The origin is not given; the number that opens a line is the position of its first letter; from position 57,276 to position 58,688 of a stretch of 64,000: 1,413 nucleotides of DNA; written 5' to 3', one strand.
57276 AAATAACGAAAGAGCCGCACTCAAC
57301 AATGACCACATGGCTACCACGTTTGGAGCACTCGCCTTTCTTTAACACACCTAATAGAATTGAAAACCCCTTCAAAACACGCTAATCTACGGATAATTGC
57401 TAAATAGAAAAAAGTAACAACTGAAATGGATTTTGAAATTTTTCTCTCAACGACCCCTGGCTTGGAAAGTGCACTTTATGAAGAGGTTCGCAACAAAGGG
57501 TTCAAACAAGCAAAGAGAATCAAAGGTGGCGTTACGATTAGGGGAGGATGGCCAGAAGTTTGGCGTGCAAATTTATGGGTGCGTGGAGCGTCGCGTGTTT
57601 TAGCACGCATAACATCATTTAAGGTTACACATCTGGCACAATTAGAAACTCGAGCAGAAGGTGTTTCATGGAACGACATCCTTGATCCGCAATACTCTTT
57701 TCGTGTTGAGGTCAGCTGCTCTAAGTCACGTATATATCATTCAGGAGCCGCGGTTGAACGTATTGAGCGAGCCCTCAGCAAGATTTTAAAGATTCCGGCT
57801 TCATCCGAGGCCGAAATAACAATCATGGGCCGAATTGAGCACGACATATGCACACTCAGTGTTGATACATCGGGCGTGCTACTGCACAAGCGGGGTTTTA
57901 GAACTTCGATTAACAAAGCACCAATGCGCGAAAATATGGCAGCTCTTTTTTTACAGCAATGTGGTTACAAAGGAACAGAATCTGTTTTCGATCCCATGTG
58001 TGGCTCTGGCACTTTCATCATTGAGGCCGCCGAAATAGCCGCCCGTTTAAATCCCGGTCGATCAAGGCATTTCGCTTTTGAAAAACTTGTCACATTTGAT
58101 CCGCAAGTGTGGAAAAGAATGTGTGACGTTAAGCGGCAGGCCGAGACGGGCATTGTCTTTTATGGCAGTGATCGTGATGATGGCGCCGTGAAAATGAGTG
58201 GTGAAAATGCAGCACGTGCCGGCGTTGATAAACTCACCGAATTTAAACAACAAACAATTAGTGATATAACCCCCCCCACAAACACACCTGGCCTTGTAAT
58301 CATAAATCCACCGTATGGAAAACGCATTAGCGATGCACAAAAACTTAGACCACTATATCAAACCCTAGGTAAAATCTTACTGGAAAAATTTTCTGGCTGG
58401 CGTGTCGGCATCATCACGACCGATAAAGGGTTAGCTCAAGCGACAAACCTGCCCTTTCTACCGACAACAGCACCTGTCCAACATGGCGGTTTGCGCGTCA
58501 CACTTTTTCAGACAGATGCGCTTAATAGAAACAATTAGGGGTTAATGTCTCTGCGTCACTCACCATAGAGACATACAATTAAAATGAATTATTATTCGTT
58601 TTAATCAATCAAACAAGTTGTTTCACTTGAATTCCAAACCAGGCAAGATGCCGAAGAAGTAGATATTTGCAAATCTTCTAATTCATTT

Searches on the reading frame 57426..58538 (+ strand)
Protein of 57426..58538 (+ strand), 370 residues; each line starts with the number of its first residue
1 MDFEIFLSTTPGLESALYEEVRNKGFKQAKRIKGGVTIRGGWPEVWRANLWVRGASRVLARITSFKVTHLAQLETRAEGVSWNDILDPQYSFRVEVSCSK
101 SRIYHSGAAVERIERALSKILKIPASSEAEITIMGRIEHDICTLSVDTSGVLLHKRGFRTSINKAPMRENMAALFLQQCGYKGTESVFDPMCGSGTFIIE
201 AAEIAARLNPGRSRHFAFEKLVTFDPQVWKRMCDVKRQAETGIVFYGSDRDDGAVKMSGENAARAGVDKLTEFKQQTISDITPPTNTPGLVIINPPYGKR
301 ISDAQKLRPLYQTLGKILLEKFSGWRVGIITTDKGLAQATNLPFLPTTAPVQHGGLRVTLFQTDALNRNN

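Call 66: search_protein_families(library=pfam, proteins=[window:57426-58538:+], max_evalue=0.00001)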
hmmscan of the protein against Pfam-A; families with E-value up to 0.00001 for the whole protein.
window:57426-58538:+ (370 aa): 2 families
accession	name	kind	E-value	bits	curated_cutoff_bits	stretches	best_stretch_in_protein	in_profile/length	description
PF01170.24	UPF0020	-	2.5e-40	138.7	22.3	1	156-340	1-176/197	RMKL-like, methyltransferase domain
PF22020.1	RlmL_1st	-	3.1e-16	59.5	27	1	4-59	1-55/55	RlmL ferredoxin-like domain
